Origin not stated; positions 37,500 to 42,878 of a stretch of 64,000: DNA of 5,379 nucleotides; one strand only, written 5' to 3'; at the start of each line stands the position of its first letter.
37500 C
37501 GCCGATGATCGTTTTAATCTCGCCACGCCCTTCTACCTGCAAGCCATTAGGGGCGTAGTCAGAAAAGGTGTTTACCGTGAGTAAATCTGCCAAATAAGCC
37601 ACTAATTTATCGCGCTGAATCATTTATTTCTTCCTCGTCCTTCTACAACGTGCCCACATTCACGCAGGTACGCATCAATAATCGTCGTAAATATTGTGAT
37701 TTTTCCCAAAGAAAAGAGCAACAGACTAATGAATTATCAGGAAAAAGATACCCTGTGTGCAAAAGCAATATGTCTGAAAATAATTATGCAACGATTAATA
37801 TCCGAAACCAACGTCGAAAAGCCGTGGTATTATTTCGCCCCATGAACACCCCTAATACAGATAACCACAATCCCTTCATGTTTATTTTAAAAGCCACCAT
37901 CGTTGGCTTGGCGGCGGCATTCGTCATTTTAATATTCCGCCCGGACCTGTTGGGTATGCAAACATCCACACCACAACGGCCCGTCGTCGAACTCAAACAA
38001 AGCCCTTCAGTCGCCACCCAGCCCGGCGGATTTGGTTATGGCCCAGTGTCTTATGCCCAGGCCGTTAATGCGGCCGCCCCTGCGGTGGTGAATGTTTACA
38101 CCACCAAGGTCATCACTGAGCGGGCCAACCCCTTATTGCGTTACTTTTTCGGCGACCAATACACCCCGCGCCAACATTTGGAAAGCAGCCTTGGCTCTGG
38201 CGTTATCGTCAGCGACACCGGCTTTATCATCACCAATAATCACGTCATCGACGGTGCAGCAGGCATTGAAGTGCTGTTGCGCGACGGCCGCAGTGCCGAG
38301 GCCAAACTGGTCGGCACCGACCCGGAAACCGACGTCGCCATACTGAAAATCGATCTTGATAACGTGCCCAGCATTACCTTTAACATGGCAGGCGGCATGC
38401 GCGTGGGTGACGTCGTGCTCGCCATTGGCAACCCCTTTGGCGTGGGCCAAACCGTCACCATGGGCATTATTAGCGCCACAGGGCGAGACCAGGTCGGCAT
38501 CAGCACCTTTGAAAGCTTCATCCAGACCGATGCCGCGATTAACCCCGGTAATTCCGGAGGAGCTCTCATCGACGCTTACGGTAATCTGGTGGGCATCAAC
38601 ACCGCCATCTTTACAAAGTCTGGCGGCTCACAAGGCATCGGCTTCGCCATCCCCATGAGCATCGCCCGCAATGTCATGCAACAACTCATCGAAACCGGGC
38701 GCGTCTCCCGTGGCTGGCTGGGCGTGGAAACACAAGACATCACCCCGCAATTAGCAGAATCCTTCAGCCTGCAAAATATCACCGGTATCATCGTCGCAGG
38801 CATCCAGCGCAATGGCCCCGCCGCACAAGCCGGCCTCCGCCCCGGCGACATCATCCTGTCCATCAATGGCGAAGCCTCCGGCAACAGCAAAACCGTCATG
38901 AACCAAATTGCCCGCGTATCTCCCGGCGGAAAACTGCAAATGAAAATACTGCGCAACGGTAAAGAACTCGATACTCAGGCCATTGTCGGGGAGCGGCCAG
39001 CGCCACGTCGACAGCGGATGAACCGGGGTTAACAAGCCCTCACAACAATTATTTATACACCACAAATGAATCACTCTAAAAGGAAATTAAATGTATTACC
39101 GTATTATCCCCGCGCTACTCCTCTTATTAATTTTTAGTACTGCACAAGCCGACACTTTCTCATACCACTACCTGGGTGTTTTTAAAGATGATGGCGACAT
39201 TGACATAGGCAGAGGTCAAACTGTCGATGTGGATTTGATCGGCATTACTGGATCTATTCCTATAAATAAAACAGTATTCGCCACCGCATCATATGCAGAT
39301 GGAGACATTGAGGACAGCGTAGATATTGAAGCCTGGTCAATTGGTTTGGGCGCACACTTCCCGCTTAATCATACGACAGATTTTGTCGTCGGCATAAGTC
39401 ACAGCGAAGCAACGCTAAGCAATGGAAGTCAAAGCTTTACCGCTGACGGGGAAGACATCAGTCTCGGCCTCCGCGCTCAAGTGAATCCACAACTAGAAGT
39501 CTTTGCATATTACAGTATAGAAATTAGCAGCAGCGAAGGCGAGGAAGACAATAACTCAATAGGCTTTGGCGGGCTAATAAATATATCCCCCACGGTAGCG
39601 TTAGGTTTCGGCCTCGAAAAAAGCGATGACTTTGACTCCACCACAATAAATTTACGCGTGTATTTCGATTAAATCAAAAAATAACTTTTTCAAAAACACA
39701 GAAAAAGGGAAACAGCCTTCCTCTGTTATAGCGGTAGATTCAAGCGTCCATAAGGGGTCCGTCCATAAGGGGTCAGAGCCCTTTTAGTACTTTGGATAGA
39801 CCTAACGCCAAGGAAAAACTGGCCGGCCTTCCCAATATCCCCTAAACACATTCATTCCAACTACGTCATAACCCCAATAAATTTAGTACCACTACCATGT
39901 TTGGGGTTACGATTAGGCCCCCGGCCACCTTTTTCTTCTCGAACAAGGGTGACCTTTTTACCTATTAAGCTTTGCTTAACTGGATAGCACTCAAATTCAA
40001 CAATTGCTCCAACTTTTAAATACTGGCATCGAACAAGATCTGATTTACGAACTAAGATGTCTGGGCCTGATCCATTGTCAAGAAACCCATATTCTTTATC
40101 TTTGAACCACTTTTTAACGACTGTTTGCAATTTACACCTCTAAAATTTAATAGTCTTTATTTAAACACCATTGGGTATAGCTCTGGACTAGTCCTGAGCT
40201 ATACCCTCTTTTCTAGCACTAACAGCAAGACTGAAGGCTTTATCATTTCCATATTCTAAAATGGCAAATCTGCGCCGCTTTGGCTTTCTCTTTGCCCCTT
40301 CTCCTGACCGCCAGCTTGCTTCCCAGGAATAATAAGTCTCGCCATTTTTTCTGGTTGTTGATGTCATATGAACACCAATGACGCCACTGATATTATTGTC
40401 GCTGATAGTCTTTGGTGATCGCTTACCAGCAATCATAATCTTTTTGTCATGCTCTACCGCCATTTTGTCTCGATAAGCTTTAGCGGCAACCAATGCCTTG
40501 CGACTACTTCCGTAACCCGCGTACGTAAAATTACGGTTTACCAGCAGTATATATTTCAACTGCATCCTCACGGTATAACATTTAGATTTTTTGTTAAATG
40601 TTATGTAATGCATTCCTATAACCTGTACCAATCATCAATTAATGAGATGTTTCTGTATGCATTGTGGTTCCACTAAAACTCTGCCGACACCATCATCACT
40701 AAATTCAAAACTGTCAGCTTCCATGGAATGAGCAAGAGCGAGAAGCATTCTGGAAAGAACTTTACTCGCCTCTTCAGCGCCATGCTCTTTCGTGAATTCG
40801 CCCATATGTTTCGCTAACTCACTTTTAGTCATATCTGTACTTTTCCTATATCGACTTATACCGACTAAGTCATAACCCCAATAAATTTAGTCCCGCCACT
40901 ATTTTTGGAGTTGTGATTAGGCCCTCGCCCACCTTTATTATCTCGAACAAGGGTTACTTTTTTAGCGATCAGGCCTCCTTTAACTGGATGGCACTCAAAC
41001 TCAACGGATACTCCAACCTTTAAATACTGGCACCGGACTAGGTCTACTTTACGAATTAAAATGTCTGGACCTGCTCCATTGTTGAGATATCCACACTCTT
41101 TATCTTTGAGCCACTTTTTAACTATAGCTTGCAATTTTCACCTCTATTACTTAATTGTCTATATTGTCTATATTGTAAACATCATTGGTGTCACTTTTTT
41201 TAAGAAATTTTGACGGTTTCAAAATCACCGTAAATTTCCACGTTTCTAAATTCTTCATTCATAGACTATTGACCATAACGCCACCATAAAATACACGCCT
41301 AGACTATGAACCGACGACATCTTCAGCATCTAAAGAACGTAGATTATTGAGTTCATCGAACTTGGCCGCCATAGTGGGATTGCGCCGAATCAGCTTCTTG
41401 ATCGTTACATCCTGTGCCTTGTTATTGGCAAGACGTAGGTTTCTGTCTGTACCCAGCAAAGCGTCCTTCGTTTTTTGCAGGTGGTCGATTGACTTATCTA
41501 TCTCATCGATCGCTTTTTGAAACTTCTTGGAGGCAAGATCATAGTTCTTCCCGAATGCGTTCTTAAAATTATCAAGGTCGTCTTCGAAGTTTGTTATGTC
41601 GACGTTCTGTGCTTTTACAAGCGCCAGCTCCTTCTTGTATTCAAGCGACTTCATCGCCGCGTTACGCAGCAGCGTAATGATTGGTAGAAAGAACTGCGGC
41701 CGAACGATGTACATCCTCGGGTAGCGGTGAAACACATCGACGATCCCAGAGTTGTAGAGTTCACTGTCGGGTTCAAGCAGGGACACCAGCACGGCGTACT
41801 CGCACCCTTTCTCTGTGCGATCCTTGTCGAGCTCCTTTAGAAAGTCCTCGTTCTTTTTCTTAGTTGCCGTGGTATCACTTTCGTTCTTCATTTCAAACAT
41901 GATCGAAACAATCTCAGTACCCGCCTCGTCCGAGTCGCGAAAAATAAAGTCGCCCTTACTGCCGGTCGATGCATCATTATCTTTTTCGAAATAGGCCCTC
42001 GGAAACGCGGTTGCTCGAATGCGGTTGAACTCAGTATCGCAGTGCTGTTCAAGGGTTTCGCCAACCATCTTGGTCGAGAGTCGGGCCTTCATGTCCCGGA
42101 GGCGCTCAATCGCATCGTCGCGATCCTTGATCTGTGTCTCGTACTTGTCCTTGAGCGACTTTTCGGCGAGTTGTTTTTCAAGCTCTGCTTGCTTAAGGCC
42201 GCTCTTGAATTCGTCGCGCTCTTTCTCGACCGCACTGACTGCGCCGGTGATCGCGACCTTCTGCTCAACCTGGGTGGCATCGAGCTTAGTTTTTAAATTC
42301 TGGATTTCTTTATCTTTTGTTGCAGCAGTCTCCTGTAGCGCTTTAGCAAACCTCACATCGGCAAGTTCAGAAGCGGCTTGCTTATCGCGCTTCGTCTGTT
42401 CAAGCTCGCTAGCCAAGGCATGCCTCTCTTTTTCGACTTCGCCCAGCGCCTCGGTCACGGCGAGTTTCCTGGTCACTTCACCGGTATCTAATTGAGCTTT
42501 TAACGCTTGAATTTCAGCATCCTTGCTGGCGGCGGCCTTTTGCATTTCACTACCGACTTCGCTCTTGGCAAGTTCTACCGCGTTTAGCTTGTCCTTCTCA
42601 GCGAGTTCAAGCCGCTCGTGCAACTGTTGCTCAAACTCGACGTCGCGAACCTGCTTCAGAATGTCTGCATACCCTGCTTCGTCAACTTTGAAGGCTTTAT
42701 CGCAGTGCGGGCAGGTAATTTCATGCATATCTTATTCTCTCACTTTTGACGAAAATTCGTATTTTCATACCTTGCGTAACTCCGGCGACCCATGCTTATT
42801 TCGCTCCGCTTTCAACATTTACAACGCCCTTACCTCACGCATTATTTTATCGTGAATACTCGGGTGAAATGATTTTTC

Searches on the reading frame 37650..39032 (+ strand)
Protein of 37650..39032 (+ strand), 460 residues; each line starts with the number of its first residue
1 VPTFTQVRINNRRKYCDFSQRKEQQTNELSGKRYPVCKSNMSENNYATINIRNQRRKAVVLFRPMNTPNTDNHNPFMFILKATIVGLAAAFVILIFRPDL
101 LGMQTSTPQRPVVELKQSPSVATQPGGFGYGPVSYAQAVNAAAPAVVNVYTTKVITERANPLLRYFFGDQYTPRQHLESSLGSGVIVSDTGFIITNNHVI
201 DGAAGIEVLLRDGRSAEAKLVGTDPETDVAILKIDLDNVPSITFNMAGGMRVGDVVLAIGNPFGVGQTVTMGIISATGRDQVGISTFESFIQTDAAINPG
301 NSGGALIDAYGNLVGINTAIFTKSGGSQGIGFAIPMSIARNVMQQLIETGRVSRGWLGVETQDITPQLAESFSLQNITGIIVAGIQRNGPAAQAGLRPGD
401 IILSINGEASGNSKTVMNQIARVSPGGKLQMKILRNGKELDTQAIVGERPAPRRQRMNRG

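Call 11: search_protein_families(library=pfam, proteins=[window:37650-39032:+], max_evalue=0.00001)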
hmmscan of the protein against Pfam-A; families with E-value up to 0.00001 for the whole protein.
window:37650-39032:+ (460 aa): 5 families
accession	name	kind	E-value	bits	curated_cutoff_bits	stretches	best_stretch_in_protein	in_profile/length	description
PF13365.12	Trypsin_2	-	6.9e-33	114.8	27.6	1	182-316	1-144/144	Trypsin-like peptidase domain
PF00089.32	Trypsin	-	2.3e-16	60.8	20.6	1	181-341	26-218/220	Trypsin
PF13180.12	PDZ_2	-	7.6e-16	58.6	27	1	356-443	2-77/80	PDZ domain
PF00595.29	PDZ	-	2.9e-13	50.4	23.2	1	352-434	7-81/81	PDZ domain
PF17820.7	PDZ_6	-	9.7e-13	48.1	27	1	381-412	1-31/54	PDZ domain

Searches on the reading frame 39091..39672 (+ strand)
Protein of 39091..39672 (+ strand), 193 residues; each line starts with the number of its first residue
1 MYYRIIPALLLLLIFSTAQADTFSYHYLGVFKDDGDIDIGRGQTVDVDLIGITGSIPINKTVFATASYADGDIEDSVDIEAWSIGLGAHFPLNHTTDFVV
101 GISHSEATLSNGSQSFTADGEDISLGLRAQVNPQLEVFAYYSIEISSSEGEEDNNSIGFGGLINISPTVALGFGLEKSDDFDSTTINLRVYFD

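Call 11: search_protein_families(library=pfam, proteins=[window:39091-39672:+], max_evalue=0.00001)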
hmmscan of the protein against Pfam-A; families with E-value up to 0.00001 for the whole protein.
window:39091-39672:+ (193 aa): 1 family
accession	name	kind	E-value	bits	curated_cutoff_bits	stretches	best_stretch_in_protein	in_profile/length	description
PF13505.12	OMP_b-brl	-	1.2e-06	29.2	28.7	1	9-159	3-169/175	Outer membrane protein beta-barrel domain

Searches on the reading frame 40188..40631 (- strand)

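Call 52: search_protein_families(library=pfam, proteins=[window:40188-40631:-], max_evalue=0.001)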
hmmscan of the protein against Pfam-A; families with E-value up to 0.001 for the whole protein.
window:40188-40631:- (147 aa): 1 family
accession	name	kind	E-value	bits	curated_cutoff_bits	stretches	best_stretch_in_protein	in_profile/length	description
PF00847.26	AP2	-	0.00024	21.7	33.3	0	102-142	14-50/54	AP2 domain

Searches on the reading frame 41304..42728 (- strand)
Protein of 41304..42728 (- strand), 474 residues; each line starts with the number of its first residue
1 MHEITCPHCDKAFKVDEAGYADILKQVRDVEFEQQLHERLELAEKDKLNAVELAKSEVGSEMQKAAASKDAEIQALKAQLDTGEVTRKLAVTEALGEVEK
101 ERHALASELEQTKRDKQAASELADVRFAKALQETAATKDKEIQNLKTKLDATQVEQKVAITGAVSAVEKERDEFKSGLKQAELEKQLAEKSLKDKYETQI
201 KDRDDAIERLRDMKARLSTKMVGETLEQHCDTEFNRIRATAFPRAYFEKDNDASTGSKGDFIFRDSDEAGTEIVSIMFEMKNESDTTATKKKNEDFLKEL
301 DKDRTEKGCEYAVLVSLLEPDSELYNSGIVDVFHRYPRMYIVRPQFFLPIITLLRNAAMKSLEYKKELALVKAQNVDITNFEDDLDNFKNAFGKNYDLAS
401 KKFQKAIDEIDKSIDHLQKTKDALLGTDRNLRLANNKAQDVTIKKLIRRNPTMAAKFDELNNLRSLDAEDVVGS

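Call 11: search_protein_families(library=pfam, proteins=[window:41304-42728:-], max_evalue=0.00001)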
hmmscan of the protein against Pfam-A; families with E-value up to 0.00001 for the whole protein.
window:41304-42728:- (474 aa): 1 family
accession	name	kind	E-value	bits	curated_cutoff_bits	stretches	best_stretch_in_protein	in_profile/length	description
PF09903.14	DUF2130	-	4.4e-93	311.7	26.7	1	190-447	2-253/255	Uncharacterized protein conserved in bacteria (DUF2130)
